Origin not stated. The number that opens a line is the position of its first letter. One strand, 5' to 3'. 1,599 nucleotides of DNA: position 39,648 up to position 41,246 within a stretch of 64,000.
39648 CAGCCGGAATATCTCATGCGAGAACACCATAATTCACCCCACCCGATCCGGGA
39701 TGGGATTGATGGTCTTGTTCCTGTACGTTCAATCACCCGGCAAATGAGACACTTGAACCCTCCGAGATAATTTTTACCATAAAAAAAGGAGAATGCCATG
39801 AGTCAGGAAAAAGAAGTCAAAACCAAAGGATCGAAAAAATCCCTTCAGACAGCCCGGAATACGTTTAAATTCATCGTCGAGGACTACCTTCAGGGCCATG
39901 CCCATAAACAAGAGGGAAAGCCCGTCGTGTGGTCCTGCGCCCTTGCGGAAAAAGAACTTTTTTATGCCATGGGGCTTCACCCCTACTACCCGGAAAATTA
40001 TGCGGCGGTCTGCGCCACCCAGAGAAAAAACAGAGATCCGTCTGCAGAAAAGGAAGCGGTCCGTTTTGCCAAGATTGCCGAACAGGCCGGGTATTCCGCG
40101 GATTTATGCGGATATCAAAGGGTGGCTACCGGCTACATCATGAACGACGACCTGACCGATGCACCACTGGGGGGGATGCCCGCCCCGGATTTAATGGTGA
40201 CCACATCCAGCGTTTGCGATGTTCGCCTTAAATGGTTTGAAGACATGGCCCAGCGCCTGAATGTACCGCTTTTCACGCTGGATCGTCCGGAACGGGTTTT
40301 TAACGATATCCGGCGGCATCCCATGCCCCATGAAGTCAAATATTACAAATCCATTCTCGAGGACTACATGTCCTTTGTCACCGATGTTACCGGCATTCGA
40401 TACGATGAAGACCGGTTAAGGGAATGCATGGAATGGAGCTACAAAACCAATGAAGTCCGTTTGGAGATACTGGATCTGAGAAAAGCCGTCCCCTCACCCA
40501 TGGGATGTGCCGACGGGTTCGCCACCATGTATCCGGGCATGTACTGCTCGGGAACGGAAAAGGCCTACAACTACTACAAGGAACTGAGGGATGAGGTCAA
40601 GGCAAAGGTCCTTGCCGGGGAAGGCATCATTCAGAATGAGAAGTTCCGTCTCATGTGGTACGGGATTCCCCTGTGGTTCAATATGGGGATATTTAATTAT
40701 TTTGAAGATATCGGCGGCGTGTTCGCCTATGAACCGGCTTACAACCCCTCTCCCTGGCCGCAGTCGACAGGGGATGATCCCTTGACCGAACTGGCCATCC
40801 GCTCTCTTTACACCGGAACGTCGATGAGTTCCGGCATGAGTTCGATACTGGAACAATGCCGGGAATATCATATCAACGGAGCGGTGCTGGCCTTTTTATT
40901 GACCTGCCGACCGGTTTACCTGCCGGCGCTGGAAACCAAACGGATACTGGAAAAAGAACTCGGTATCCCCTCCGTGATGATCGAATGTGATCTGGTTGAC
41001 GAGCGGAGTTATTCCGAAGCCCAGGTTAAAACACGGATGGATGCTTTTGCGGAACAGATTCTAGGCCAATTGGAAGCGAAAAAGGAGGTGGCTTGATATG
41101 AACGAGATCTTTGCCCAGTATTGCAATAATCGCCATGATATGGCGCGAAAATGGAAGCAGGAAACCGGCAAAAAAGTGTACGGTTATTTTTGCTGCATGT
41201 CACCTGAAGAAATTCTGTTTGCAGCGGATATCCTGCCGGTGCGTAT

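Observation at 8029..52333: About 45 kb sigma54-wired catabolic supercluster that I cannot map onto a characterised pathway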

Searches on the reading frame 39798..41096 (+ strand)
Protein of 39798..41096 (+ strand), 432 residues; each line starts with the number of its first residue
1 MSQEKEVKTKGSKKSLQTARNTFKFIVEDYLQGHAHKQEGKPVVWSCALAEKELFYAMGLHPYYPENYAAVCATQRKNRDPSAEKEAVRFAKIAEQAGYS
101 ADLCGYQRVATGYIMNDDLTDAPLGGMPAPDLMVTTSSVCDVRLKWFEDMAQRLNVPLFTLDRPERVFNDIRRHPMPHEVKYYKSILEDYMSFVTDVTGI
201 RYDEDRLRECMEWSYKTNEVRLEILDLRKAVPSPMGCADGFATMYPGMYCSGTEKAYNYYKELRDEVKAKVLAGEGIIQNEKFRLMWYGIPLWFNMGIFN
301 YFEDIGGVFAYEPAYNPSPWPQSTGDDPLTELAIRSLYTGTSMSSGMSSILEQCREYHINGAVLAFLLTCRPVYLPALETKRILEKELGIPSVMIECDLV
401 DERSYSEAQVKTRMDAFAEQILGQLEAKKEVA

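Call 4: search_protein_families(library=pfam, proteins=[window:39798-41096:+])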
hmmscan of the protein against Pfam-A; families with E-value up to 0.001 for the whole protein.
window:39798-41096:+ (432 aa): 1 family
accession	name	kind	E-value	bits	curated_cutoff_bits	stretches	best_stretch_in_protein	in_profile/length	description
PF06050.19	HGD-D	-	4e-61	207.9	28.4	1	48-421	2-342/342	2-hydroxyglutaryl-CoA dehydratase, D-component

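Call 6: search_protein_families(library=ncbifam, proteins=[window:39798-41096:+], max_evalue=0.00001)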
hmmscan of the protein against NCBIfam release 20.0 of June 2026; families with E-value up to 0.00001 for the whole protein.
window:39798-41096:+ (432 aa): 4 families
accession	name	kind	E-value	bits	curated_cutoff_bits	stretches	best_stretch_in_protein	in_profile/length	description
NF052455.1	HyiscapDhHadB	equivalog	1.8e-48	165.2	750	1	24-419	10-392/398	(R)-2-hydroxyisocaproyl-CoA dehydratase subunit alpha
TIGR02260.1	benz_CoA_red_B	equivalog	1e-31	110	486.55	1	92-418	73-410/413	benzoyl-CoA reductase subunit B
TIGR03191.1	benz_CoA_bzdO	equivalog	3.4e-31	108.9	448.6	2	24-308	13-285/430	benzoyl-CoA reductase, bzd-type, subunit O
NF040772.1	double_cubane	equivalog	8.8e-21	74.3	350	1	34-421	13-372/372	double-cubane-cluster-containing anaerobic reductase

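Call 40: search_solved_structures(query=window:39798-41096:+, max_evalue=0.001, show_alignments=3)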
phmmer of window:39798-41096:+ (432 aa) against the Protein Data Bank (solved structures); distinct sequences matched with E-value up to 0.001: 5.
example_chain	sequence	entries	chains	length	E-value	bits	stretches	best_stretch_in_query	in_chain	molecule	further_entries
3o3m_A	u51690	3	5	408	6e-36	127.3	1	25-420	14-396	alpha subunit 2-hydroxyisocaproyl-CoA dehydratase | alpha-subunit 2-hydroxyisocaproyl-CoA dehydratase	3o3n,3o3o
9g87_A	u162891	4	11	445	1.3e-30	109.8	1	91-425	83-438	3-methylbenzoyl-CoA reductase beta subunit MbdO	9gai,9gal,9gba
8s02_A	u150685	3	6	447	2e-24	89.4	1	25-308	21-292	BzdO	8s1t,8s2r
7yyl_C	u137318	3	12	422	3.3e-14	55.7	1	138-421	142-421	Dehydratase family protein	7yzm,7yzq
6eno_A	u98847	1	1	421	4.3e-14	55.3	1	138-421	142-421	Dehydratase family protein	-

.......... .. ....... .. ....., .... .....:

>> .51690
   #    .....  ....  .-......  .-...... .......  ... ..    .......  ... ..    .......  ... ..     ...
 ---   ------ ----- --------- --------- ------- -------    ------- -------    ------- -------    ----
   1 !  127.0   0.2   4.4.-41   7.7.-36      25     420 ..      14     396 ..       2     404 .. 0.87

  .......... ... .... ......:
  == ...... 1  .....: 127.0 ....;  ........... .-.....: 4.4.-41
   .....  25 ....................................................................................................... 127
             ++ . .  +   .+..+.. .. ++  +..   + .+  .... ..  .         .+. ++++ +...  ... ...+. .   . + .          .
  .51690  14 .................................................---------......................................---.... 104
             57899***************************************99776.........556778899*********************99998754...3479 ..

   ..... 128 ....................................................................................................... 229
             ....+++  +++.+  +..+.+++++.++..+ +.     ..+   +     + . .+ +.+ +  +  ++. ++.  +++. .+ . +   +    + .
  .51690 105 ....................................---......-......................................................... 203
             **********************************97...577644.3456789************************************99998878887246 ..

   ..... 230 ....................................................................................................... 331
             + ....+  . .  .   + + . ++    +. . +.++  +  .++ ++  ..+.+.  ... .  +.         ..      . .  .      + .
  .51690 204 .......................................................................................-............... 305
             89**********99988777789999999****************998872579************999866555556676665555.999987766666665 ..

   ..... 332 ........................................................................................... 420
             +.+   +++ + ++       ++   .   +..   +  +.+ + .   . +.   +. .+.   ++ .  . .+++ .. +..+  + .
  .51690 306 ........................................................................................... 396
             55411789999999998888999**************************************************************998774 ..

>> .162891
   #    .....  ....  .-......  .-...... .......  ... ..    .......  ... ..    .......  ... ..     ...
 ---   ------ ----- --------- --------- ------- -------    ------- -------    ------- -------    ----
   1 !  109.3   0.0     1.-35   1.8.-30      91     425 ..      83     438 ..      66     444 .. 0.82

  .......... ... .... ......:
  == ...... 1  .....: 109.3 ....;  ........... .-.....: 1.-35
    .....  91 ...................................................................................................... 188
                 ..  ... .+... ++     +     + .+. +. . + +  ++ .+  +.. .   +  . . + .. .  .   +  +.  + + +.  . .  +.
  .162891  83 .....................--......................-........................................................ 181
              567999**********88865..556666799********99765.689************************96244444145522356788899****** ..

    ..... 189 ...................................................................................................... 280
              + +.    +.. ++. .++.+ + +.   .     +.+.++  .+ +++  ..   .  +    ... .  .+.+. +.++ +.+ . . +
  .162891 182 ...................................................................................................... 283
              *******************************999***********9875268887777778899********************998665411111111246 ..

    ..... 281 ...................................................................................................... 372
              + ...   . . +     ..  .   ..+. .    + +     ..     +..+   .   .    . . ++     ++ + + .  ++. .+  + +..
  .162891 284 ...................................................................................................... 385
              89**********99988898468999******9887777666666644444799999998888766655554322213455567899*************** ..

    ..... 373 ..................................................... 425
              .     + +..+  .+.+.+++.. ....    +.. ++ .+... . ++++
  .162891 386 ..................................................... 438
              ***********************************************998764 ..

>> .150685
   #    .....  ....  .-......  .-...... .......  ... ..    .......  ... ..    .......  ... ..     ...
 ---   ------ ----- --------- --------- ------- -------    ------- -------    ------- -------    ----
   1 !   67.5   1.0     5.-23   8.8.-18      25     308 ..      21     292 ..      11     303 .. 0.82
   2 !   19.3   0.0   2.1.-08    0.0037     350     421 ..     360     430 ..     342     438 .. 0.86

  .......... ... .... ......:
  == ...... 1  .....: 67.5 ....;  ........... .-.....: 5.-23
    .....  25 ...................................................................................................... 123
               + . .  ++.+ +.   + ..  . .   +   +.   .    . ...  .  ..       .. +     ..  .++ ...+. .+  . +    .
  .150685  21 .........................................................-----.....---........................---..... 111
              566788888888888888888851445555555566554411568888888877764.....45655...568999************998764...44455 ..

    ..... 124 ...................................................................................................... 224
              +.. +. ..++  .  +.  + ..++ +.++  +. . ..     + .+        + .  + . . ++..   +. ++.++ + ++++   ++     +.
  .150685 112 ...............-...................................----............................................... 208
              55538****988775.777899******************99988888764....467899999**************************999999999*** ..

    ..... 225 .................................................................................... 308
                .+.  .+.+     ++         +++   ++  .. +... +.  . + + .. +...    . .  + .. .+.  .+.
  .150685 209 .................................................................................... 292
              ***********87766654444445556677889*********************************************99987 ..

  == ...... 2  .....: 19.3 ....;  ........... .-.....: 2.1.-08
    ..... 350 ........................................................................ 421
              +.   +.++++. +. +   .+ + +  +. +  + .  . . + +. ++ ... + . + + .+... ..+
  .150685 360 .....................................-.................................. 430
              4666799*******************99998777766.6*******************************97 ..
